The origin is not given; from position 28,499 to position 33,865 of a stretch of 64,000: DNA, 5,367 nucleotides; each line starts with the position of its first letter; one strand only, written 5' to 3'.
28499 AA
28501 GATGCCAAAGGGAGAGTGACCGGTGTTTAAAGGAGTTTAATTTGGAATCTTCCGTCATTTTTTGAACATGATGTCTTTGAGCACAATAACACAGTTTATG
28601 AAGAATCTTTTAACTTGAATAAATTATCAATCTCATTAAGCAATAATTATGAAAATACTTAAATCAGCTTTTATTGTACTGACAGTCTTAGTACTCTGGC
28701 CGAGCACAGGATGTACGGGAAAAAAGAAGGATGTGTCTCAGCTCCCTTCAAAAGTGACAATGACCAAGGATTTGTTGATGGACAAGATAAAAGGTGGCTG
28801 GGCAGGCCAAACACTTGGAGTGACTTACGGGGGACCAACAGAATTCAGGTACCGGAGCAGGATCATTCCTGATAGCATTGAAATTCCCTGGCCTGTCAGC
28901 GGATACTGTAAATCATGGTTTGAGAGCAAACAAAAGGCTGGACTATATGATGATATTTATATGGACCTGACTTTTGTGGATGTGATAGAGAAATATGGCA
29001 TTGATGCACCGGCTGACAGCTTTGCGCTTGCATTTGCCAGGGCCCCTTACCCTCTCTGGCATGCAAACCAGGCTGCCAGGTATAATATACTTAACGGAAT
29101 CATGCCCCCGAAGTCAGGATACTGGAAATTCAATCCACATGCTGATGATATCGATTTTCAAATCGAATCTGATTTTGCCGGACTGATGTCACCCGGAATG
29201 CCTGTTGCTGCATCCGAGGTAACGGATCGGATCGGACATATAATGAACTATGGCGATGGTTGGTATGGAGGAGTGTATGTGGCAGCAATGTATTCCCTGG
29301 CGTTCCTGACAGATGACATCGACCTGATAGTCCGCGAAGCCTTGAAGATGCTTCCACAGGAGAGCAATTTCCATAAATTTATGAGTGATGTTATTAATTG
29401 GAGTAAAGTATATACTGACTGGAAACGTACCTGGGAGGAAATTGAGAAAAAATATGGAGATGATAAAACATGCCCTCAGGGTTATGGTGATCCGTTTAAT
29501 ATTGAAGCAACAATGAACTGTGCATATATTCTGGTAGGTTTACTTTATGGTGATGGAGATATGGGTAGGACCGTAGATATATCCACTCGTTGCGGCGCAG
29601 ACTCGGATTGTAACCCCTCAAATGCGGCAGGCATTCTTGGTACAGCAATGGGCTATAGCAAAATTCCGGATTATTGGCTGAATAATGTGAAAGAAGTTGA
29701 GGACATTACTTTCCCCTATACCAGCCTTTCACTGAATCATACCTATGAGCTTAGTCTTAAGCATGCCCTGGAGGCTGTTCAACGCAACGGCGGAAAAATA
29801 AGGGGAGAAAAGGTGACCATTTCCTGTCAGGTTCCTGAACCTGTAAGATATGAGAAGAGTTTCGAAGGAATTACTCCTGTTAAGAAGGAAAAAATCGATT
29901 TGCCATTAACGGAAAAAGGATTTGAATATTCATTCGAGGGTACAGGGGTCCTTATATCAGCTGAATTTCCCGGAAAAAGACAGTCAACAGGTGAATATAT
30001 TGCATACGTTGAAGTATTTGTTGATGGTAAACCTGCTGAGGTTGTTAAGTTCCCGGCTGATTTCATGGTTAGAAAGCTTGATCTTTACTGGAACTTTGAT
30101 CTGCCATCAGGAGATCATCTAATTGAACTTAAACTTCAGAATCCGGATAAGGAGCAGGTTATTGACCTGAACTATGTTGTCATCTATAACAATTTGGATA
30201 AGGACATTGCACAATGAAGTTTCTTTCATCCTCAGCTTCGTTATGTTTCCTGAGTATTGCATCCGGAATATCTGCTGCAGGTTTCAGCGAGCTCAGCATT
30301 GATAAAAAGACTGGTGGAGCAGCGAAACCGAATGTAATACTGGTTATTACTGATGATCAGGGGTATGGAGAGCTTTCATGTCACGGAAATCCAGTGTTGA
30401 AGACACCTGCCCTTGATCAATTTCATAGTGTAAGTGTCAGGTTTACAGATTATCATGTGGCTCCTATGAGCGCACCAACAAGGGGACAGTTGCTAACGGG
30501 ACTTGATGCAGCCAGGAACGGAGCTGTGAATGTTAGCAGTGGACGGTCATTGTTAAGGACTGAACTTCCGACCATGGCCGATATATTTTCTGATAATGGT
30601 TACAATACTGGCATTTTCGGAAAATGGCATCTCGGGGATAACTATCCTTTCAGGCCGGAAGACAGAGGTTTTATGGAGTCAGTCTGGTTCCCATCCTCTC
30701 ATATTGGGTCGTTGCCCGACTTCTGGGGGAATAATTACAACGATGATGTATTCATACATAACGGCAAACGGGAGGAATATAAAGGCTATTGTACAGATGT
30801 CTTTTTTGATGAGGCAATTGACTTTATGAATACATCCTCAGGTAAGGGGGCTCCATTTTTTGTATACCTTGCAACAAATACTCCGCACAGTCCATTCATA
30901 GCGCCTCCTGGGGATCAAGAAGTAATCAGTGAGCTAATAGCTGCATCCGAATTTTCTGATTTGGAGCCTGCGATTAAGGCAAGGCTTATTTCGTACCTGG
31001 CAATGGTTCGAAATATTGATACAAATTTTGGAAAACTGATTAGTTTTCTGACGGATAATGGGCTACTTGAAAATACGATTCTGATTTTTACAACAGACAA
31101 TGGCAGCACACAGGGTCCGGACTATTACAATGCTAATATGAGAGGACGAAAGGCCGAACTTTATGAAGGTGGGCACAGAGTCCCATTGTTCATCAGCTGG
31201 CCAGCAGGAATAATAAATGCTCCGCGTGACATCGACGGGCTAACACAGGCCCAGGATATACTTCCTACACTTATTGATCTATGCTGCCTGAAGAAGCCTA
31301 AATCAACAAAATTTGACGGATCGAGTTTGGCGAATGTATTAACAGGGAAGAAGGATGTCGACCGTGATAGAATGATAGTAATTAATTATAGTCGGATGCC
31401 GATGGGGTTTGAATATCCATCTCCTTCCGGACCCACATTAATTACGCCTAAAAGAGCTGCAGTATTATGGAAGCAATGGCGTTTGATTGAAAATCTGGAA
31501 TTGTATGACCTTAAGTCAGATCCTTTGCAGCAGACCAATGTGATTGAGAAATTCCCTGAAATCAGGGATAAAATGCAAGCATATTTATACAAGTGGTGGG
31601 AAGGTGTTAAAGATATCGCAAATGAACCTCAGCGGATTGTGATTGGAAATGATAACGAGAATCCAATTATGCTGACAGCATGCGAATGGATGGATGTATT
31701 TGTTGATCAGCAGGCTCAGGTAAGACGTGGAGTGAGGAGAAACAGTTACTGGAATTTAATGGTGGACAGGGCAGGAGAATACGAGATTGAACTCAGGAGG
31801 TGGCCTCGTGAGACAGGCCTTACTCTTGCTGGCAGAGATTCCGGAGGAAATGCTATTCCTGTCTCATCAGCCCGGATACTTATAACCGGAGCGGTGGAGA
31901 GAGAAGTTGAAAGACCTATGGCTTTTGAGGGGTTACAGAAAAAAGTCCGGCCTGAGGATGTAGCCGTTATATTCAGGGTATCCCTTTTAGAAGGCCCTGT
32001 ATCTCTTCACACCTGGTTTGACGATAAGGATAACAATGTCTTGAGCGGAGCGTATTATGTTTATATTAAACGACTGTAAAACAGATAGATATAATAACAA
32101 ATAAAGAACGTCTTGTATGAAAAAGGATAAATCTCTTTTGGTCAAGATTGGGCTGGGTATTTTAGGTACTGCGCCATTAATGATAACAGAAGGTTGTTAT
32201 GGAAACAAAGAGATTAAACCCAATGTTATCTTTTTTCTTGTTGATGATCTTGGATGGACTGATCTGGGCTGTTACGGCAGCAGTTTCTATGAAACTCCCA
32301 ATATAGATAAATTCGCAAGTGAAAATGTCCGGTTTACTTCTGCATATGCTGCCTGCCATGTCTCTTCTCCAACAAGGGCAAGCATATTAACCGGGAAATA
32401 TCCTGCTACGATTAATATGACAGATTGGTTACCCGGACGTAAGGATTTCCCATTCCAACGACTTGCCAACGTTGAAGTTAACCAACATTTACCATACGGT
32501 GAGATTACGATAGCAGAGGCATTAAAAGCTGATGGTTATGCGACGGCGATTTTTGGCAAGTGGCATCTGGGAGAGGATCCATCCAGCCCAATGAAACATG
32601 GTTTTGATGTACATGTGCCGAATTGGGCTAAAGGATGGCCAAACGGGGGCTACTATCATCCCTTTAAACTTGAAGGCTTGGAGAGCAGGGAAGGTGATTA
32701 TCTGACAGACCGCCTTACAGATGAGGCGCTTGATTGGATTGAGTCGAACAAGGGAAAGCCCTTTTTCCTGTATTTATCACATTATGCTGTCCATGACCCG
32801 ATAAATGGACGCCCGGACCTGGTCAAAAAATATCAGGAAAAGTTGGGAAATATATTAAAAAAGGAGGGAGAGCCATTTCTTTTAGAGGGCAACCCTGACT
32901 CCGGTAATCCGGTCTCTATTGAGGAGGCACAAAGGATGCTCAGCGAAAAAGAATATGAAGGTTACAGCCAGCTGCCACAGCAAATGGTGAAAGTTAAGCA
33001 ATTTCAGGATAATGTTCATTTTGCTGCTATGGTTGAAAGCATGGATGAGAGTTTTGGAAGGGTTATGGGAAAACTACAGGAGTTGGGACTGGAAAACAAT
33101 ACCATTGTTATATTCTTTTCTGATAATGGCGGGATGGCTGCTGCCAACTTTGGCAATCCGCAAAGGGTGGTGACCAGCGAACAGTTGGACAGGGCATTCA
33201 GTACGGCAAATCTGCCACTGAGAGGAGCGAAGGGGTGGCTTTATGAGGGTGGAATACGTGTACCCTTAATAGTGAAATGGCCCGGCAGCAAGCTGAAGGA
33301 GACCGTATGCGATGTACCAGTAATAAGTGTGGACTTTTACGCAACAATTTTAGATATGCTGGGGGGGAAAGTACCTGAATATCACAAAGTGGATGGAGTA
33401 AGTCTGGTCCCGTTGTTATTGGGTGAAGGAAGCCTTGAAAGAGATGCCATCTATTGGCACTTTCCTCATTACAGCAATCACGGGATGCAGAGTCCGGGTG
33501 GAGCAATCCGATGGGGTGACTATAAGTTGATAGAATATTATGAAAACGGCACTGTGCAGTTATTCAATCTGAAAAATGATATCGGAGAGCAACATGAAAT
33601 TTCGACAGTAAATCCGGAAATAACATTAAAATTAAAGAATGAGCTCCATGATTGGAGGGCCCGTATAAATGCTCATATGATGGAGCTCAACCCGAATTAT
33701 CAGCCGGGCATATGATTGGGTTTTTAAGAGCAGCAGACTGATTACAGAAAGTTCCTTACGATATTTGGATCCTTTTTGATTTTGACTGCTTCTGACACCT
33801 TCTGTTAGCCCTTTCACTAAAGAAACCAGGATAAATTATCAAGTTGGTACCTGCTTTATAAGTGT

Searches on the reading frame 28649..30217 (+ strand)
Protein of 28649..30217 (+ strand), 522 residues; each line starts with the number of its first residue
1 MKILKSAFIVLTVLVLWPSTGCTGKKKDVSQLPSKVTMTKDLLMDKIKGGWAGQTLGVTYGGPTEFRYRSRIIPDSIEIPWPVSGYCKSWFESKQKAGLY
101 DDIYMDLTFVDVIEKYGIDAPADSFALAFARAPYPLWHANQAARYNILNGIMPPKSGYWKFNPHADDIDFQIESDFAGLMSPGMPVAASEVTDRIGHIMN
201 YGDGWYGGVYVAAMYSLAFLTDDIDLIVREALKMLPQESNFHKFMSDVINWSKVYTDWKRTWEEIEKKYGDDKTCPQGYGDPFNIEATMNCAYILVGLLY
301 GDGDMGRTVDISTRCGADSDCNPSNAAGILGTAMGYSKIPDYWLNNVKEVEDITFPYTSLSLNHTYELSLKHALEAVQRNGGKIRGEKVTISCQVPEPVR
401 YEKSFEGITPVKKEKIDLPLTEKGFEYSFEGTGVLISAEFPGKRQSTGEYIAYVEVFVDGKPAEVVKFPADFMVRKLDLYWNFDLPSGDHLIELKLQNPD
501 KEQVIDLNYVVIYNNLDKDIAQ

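Call 10: search_protein_families(library=pfam, proteins=[window:28649-30217:+], max_evalue=0.001)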
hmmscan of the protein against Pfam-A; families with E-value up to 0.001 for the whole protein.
window:28649-30217:+ (522 aa): 1 family
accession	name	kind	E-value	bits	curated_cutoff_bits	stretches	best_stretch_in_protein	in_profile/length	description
PF03747.19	ADP_ribosyl_GH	-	9.9e-33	114.5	26.2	1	49-341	1-286/287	ADP-ribosylglycohydrolase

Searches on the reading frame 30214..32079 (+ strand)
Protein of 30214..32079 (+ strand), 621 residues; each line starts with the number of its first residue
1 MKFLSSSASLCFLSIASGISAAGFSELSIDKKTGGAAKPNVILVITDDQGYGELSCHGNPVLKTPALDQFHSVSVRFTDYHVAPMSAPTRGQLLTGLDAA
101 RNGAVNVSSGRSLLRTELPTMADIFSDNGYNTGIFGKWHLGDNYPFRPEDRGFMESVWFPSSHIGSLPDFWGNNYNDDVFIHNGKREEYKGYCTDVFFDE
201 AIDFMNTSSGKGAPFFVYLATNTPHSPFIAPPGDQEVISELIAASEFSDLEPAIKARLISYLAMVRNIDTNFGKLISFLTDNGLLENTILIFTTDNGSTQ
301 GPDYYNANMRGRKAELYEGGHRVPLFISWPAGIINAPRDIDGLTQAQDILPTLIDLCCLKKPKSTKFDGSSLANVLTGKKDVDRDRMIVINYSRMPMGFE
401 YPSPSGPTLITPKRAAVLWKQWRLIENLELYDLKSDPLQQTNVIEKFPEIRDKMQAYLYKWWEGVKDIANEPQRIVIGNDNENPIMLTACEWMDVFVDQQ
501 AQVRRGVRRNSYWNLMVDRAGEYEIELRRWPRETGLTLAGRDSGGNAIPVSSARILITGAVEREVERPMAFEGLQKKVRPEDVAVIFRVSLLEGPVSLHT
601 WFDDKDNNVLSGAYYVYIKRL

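Call 10: search_protein_families(library=pfam, proteins=[window:30214-32079:+], max_evalue=0.001)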
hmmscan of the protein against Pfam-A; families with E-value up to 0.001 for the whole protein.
window:30214-32079:+ (621 aa): 2 families
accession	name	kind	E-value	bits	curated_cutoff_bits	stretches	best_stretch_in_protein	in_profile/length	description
PF00884.28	Sulfatase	-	4.5e-50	171.1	25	1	39-356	1-298/301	Sulfatase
PF16347.10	SGSH_C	-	1.7e-11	44.9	29.3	1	315-458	10-148/154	N-sulphoglucosamine sulphohydrolase, C-terminal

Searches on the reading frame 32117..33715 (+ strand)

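Call 10: search_protein_families(library=pfam, proteins=[window:32117-33715:+], max_evalue=0.001)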
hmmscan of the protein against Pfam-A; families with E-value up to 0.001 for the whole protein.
window:32117-33715:+ (532 aa): 3 families
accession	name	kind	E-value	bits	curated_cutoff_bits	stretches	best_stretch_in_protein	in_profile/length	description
PF00884.28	Sulfatase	-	2.1e-56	191.9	25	1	35-416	1-300/301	Sulfatase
PF16347.10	SGSH_C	-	1.1e-21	78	29.3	1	372-514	8-152/154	N-sulphoglucosamine sulphohydrolase, C-terminal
PF01663.27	Phosphodiest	-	2.1e-11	44.5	23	1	37-343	1-225/342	Type I phosphodiesterase / nucleotide pyrophosphatase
